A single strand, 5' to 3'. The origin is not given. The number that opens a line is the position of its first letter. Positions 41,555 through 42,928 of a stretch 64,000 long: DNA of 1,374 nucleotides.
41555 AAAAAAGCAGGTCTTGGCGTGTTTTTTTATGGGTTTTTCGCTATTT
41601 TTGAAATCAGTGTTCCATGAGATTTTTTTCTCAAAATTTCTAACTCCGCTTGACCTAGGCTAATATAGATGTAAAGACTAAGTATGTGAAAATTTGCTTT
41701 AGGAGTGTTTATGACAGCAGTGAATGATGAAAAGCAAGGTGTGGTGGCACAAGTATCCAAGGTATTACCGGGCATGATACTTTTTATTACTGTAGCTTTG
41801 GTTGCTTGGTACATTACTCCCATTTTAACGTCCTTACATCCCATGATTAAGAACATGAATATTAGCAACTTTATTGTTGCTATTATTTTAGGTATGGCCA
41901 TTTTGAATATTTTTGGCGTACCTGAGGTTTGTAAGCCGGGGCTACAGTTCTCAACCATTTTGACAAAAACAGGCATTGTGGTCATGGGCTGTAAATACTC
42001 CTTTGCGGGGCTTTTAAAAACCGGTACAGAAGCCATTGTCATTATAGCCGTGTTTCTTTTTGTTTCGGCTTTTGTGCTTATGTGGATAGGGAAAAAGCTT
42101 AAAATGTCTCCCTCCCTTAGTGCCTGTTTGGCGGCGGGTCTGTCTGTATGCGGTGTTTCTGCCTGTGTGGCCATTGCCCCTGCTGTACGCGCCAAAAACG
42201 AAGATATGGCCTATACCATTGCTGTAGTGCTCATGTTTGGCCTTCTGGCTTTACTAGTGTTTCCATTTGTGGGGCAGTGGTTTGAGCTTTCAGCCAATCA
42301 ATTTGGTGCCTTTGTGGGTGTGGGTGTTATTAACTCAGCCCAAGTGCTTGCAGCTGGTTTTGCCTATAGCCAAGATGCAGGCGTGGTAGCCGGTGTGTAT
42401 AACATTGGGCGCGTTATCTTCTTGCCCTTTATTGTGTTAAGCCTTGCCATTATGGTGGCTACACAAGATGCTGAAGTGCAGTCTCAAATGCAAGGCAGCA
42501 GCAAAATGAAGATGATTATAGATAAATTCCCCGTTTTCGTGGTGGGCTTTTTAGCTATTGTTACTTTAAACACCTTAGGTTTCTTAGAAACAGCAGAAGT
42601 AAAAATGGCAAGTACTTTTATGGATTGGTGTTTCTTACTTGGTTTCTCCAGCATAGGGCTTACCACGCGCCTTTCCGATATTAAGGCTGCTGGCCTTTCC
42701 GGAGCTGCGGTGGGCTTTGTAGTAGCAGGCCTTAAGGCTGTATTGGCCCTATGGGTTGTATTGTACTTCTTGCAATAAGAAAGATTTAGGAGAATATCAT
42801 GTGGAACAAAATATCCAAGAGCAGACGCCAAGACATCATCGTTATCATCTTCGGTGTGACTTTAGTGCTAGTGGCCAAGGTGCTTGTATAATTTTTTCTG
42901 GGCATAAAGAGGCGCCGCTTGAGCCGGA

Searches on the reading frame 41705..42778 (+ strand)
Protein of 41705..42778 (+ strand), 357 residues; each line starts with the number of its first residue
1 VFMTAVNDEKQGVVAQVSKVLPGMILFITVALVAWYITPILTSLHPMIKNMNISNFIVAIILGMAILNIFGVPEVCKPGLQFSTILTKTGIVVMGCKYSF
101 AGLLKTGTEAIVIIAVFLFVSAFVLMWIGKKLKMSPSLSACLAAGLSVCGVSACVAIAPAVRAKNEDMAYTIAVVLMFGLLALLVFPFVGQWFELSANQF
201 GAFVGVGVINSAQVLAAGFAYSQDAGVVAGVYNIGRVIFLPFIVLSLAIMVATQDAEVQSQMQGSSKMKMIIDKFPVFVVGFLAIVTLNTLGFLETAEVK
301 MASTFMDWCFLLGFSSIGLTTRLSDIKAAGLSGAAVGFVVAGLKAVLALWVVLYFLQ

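Call 81: search_protein_families(library=ncbifam, proteins=[window:41705-42778:+], max_evalue=0.001)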
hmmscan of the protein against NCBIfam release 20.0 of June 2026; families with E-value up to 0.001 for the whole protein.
window:41705-42778:+ (357 aa): 1 family
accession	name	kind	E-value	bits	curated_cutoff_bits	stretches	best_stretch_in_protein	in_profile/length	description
TIGR00698.1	TIGR00698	subfamily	9.9e-37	126.9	232.6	1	20-354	3-329/335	YeiH family putative sulfate export transporter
